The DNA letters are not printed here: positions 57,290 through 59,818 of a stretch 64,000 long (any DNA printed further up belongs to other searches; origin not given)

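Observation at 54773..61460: Rex - Cache/HAMP histidine kinase - NuoF/NuoE flavoprotein - three receiver-only regulators in one tight operon, with no catalytic partner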

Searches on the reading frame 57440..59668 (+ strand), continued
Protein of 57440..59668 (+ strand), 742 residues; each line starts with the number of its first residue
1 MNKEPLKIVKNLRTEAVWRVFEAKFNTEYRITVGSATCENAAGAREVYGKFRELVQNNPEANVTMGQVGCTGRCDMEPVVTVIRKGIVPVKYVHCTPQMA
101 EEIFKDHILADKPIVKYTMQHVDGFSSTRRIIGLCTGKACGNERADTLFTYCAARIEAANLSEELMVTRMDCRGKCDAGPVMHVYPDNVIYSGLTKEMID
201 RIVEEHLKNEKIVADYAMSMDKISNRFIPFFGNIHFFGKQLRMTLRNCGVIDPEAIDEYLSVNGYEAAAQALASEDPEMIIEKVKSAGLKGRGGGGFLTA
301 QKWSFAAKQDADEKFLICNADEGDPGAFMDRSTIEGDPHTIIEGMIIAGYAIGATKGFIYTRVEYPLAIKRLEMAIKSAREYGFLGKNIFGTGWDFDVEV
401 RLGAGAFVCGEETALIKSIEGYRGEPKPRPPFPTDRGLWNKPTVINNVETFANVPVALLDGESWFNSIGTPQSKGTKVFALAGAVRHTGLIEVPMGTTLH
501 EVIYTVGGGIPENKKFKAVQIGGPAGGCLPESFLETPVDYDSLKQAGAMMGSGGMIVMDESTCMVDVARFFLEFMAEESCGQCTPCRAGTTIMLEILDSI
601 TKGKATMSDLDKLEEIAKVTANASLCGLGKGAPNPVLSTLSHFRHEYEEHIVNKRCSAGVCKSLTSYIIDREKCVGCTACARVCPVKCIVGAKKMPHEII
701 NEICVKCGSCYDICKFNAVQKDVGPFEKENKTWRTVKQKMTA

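Call 41: search_solved_structures(query=window:57440-59668:+, max_evalue=1e-20, show_alignments=2)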
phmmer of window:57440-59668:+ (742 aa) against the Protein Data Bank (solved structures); distinct sequences matched with E-value up to 1e-20: 63 (the best 60 are shown).
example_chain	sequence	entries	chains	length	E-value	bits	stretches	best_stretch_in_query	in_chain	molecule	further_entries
7t2r_B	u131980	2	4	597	4.8e-222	742.6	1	132-721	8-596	NiFe hydrogenase subunit B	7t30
7q4v_B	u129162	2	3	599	4.8e-218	729.4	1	131-721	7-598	Iron hydrogenase HydB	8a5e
9n5u_B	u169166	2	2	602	2.6e-217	726.9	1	189-720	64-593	NfnB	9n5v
8oh5_B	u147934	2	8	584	1.6e-210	704.5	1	237-719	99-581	NAD-reducing hydrogenase subunit HoxF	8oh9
9bov_B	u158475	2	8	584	1.4e-204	684.9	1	237-720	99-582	NADH dehydrogenase (Quinone)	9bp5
8a6t_B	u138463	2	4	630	1e-203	682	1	163-721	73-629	Electron bifurcating hydrogenase subunit HydB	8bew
7q4w_B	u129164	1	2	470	1e-197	662.2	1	256-721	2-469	Iron hydrogenase HydB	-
9mqx_B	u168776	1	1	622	2.5e-195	654.2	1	129-720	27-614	NADH:ubiquinone oxidoreductase, NADH-binding (51 kD) subunit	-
7p5h_B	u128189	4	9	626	1.3e-189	635.3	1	163-720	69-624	Fe-hydrogenase, subunit beta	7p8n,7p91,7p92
2fug_1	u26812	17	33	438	2.7e-118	399.6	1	254-648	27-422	NADH-quinone oxidoreductase chain 1 | NADH-QUINONE OXIDOREDUCTASE SUBUNIT 1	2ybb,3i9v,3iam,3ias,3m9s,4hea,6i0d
6vw7_B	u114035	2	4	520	8.5e-114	384.7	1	234-647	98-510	NAD-dependent formate dehydrogenase beta subunit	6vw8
7awt_F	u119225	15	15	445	5.3e-111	375.5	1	252-651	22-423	NADH-quinone oxidoreductase subunit F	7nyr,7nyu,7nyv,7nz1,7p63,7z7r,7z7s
7p61_F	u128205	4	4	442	5.6e-111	375.4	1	252-651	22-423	NADH-quinone oxidoreductase subunit F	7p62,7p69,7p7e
7p64_F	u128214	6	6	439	5.7e-111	375.4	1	252-651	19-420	NADH-quinone oxidoreductase subunit F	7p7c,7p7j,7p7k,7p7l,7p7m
9q8i_F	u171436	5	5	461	6e-111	375.3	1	252-651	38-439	NADH-quinone oxidoreductase subunit F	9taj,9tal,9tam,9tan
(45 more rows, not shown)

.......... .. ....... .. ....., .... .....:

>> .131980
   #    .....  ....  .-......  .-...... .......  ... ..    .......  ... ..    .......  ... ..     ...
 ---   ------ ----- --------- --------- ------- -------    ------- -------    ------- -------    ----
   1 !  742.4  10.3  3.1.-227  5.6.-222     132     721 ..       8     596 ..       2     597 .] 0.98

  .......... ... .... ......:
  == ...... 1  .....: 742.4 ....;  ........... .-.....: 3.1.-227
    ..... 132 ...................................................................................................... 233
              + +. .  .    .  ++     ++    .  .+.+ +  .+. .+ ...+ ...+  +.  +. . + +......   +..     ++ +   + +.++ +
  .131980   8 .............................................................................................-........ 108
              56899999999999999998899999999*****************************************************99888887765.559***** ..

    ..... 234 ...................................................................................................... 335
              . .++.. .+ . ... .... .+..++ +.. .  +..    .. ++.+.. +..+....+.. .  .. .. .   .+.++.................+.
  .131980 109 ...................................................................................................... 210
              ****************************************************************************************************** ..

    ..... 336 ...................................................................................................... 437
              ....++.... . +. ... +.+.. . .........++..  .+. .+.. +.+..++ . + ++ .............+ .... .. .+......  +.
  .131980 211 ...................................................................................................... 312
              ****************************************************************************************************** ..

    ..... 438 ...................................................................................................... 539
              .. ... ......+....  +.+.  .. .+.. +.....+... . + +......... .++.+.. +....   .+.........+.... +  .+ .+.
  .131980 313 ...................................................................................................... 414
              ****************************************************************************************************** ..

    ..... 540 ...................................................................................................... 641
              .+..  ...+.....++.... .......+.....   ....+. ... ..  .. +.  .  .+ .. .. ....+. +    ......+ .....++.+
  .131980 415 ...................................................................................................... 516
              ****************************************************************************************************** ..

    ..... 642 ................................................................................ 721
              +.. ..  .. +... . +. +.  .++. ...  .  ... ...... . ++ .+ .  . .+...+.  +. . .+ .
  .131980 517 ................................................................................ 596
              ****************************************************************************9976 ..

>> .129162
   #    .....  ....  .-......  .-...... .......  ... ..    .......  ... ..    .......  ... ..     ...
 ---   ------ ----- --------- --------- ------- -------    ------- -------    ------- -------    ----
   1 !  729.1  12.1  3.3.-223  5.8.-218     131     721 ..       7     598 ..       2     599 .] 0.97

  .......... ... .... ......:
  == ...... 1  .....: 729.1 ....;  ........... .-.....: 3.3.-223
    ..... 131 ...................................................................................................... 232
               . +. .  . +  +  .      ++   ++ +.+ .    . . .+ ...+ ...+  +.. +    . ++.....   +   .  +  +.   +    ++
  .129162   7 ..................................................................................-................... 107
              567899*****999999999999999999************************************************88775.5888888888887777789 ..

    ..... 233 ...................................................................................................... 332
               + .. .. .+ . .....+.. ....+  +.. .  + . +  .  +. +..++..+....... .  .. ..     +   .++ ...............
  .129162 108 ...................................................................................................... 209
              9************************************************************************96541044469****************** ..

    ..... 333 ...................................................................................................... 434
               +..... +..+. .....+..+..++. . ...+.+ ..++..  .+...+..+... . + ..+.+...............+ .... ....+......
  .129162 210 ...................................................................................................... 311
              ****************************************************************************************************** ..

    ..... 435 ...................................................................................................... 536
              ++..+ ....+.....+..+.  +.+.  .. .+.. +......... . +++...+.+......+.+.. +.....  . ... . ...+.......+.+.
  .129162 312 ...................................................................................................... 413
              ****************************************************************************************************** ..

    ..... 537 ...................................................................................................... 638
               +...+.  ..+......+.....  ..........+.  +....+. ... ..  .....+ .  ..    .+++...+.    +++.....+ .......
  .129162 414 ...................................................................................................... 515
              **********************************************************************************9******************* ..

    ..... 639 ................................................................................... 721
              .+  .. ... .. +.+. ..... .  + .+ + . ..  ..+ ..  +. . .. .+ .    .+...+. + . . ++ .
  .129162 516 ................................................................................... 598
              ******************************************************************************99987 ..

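Call 49: list_cluster_members(proteins=[P0001, P0007, P0086, P0146, P0139, P0129, P0004, P0008, P0124, P0128])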
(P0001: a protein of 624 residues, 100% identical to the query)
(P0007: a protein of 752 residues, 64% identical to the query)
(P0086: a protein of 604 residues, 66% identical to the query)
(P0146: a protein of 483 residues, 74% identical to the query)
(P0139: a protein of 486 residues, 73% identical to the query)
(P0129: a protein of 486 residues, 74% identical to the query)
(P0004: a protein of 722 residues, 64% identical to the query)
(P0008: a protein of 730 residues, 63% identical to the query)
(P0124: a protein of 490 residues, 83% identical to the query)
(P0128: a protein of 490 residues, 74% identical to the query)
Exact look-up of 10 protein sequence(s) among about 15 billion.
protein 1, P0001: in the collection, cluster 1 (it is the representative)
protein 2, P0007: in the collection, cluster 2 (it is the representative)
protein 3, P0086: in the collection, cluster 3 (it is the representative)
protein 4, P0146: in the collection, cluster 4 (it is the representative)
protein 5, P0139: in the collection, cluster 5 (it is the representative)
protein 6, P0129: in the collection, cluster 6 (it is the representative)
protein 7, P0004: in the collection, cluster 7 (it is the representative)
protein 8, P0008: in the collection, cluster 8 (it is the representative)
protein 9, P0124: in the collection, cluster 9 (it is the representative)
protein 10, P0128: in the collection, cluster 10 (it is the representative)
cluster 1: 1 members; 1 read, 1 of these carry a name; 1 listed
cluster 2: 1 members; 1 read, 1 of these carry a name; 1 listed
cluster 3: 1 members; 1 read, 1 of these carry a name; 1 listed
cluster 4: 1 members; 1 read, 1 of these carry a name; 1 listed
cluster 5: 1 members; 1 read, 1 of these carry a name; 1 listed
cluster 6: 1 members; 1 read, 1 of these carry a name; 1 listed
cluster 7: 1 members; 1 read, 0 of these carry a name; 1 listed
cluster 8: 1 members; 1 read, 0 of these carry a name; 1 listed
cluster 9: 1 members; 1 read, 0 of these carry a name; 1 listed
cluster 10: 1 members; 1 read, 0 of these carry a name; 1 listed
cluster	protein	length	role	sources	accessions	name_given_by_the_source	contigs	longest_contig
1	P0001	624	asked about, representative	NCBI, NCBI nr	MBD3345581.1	MAG: NADH-quinone oxidoreductase subunit F [Chitinivibrionales bacterium] | NADH-quinone oxidoreductase subunit F [Chitinivibrionales bacterium]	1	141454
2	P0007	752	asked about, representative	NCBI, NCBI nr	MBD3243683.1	MAG: NADH-quinone oxidoreductase subunit F [Chitinivibrionales bacterium] | NADH-quinone oxidoreductase subunit F [Chitinivibrionales bacterium]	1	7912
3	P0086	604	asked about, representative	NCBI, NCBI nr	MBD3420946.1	MAG: 4Fe-4S dicluster domain-containing protein [Chitinivibrionales bacterium] | 4Fe-4S dicluster domain-containing protein [Chitinivibrionales bacterium]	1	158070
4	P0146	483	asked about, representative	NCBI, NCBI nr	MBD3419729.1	MAG: Ni/Fe hydrogenase subunit alpha [Chitinivibrionales bacterium] | Ni/Fe hydrogenase subunit alpha [Chitinivibrionales bacterium]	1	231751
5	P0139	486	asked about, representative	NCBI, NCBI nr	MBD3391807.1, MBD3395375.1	MAG: Ni/Fe hydrogenase subunit alpha [Chitinivibrionales bacterium] | Ni/Fe hydrogenase subunit alpha [Chitinivibrionales bacterium]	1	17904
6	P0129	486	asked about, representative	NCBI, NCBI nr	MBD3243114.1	MAG: Ni/Fe hydrogenase subunit alpha [Chitinivibrionales bacterium] | Ni/Fe hydrogenase subunit alpha [Chitinivibrionales bacterium]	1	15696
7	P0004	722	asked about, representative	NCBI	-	-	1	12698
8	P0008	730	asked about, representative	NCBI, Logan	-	-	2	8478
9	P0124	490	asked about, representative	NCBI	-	-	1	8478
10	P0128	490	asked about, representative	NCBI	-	-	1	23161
